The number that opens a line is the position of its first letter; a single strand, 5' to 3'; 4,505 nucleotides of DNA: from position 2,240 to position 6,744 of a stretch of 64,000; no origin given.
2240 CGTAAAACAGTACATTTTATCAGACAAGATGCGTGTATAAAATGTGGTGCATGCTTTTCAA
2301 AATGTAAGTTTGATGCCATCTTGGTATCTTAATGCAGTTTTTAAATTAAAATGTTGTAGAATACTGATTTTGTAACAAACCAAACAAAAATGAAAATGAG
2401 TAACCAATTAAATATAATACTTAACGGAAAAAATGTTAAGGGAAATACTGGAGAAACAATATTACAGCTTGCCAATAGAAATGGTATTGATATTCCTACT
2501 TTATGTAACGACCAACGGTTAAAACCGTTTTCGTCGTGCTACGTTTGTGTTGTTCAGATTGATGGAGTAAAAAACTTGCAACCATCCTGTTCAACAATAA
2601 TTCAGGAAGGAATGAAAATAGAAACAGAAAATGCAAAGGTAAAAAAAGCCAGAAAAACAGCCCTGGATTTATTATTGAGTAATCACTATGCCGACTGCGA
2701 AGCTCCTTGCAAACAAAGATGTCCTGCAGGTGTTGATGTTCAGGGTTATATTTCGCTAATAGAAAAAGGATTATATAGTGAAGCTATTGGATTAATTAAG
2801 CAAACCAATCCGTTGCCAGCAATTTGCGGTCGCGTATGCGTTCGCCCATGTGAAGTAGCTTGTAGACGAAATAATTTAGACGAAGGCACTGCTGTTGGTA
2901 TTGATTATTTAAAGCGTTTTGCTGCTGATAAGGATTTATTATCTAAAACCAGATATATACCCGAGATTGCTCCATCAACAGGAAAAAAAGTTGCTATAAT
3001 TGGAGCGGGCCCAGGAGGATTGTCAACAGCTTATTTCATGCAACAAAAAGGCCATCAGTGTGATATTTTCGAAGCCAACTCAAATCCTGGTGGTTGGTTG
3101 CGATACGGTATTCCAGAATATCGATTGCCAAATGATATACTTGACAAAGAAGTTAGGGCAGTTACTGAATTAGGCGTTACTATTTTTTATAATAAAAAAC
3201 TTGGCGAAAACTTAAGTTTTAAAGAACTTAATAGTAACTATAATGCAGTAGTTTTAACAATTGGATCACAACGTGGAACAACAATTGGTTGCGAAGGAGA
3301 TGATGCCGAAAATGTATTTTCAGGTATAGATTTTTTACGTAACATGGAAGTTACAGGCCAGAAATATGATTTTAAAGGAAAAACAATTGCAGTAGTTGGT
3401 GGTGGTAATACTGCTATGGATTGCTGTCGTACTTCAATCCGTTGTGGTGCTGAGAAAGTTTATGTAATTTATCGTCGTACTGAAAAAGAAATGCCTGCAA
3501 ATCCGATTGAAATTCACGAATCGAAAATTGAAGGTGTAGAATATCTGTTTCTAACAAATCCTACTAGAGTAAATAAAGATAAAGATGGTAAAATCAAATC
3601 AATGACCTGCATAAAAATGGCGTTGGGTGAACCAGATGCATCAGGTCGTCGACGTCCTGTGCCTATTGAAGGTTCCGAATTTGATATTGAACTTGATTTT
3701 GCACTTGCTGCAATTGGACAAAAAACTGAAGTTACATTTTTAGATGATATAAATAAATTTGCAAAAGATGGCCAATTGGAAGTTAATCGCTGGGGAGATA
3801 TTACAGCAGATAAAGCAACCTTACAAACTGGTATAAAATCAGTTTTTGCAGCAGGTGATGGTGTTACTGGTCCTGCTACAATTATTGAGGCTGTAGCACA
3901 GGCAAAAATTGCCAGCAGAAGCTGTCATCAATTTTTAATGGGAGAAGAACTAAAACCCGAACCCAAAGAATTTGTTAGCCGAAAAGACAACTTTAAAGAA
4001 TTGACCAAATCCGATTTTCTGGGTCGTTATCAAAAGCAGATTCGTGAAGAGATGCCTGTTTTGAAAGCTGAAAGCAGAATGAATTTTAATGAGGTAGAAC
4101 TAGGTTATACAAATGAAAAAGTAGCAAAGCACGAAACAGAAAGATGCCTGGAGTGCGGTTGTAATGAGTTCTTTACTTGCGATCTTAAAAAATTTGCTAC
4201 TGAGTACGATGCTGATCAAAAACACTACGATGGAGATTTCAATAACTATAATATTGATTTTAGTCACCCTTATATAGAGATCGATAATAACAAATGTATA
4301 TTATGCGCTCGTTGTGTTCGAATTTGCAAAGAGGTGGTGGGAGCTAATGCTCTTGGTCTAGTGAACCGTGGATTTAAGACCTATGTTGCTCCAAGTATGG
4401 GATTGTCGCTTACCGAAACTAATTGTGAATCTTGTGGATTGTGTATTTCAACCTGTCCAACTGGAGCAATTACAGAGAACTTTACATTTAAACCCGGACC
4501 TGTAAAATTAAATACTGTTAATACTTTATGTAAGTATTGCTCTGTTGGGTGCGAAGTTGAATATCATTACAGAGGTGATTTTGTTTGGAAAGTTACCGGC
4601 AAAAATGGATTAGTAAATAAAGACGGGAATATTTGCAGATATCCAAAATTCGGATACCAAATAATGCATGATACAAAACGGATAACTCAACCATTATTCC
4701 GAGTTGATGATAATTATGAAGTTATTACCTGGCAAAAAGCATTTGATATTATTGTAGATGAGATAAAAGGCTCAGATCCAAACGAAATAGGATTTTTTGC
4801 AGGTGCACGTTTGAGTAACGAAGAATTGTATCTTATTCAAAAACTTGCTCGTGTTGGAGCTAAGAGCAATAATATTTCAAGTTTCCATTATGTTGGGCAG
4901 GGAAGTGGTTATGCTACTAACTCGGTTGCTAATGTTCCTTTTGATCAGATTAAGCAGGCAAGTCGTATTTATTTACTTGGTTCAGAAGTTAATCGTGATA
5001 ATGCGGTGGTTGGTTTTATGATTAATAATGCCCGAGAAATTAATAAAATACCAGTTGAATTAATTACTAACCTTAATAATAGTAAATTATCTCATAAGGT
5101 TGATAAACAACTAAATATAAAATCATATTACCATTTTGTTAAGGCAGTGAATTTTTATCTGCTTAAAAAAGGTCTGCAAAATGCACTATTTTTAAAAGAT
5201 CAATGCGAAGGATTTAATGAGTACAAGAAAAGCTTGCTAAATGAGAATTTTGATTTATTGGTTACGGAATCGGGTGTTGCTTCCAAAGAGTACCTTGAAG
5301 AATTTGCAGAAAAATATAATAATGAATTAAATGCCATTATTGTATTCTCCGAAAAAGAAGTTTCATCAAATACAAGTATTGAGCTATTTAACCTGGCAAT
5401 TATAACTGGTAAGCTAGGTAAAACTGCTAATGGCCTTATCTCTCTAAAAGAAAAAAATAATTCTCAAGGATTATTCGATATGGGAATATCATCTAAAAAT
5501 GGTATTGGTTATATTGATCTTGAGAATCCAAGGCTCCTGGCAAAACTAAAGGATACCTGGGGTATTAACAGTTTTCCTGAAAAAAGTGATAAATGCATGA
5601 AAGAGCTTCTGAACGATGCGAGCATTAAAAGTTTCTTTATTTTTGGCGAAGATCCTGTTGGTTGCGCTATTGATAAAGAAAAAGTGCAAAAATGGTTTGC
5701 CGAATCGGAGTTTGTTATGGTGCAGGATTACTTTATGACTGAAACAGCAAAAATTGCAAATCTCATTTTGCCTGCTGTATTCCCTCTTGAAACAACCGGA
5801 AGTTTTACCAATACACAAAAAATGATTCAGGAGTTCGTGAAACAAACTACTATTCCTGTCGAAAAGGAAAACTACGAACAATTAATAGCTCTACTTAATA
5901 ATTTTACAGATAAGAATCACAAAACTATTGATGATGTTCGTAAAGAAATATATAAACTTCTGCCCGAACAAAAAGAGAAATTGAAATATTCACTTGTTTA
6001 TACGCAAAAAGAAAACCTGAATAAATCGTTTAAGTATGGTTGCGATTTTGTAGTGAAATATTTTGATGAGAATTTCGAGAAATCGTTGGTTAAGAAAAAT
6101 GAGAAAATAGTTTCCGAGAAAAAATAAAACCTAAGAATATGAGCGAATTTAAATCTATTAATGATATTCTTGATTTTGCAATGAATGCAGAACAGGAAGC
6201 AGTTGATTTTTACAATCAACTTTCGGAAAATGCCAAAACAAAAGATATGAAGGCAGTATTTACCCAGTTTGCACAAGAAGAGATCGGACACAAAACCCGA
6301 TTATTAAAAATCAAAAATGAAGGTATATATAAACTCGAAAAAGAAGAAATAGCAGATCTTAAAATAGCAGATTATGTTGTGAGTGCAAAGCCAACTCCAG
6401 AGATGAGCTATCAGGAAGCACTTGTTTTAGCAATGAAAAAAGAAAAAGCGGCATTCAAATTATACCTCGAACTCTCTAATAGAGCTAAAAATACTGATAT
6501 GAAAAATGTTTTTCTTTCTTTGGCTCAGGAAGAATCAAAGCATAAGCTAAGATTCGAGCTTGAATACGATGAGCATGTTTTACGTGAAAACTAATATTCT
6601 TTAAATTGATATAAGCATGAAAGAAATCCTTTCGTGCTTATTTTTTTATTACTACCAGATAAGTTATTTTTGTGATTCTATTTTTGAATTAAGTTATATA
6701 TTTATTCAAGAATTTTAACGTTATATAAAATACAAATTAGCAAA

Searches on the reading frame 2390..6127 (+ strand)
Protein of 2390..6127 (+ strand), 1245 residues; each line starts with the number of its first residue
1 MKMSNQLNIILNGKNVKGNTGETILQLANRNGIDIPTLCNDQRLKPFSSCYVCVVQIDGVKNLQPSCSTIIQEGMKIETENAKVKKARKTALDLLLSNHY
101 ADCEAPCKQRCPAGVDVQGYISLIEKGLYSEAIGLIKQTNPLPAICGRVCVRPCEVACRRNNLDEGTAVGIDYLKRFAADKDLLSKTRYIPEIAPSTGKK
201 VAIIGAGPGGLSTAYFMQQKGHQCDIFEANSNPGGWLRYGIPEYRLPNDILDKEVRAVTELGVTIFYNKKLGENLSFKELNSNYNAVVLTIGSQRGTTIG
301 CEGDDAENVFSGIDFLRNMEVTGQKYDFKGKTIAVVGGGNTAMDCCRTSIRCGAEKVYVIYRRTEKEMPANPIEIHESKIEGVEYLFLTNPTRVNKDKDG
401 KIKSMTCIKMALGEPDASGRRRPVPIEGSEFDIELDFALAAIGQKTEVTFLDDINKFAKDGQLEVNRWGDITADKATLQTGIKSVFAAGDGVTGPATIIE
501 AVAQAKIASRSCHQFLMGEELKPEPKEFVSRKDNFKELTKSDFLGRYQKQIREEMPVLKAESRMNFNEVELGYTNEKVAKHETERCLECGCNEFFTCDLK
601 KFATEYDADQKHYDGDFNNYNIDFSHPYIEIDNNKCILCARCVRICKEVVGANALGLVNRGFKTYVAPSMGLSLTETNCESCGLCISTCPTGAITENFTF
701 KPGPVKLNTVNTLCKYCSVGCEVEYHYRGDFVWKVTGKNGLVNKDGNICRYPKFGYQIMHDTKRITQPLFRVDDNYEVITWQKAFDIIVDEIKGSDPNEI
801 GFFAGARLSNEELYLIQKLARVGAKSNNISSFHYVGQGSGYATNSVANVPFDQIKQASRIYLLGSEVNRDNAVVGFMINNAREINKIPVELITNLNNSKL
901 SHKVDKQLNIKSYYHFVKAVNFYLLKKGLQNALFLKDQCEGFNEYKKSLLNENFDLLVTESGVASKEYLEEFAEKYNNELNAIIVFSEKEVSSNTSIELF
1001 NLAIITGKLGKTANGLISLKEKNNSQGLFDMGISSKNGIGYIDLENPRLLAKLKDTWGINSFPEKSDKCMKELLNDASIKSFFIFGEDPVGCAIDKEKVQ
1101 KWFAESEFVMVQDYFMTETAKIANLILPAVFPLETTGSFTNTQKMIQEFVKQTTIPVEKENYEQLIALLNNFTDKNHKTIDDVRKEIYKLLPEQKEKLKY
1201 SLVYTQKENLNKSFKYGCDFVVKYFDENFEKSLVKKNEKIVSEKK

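Call 8: search_protein_families(library=pfam, proteins=[window:2390-6127:+], max_evalue=0.001)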
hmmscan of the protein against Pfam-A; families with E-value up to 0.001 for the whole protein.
window:2390-6127:+ (1245 aa): 17 families
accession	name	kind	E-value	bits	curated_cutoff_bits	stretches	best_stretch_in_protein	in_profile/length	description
PF07992.20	Pyr_redox_2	-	2.4e-30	106.4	26.1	1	199-505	1-291/291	Pyridine nucleotide-disulphide oxidoreductase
PF00384.28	Molybdopterin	-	6.1e-29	101.6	24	1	764-1166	1-348/353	Molybdopterin oxidoreductase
PF13510.11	Fer2_4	-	3.2e-19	69.2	22.8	1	5-81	2-81/82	2Fe-2S iron-sulfur cluster binding domain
PF14691.11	Fer4_20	-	7.2e-19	68.1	25.8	1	102-182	26-108/113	Dihydroprymidine dehydrogenase domain II, 4Fe-4S cluster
PF22117.2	Fer4_Nqo3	-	2.4e-10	40.9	27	1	627-695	2-67/67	NADH-quinone oxidoreductase subunit 3, ferredoxin-like domain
PF13450.12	NAD_binding_8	-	3.3e-09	37.3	21.9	1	203-239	1-37/68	NAD(P)-binding Rossmann-like domain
PF00070.33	Pyr_redox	-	8.9e-08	33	22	0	333-406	2-78/82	Pyridine nucleotide-disulphide oxidoreductase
PF13738.12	Pyr_redox_3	-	9.6e-08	32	30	0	324-369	158-202/305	Pyridine nucleotide-disulphide oxidoreductase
PF12838.12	Fer4_7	-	8.9e-07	29.7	27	1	635-693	1-52/52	4Fe-4S dicluster domain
PF04879.21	Molybdop_Fe4S4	-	9.1e-07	29.2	22.7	1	709-760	3-54/55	Molybdopterin oxidoreductase Fe4S4 domain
PF14697.11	Fer4_21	-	1.6e-06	28.6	35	1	630-695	2-58/59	4Fe-4S dicluster domain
PF00037.32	Fer4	-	5.2e-05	23.3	21.1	1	676-695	5-24/24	4Fe-4S binding domain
PF12837.12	Fer4_6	-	0.00025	21.3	25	1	629-648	2-21/24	4Fe-4S binding domain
PF01266.30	DAO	-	0.00025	21.1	27.9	1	200-235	1-44/353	FAD dependent oxidoreductase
PF01946.23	Thi4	-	0.00043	20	26.2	0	196-237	15-57/235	Thi4 family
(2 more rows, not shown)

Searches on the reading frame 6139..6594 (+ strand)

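Call 8: search_protein_families(library=pfam, proteins=[window:6139-6594:+], max_evalue=0.001)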
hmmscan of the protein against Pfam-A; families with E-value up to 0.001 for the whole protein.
window:6139-6594:+ (151 aa): 4 families
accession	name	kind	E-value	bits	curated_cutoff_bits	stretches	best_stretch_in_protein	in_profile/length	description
PF02915.23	Rubrerythrin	-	4.9e-16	59.8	22.8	2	9-67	1-61/137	Rubrerythrin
PF13668.12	Ferritin_2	-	1.9e-07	31.7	24.7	1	9-136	4-129/138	Ferritin-like domain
PF22277.2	EncFtn-like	-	2.1e-06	27.8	27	1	15-55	23-63/85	EncFtn-like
PF09537.16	DUF2383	-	5e-05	23.9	30.8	0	15-54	10-49/111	Domain of unknown function (DUF2383)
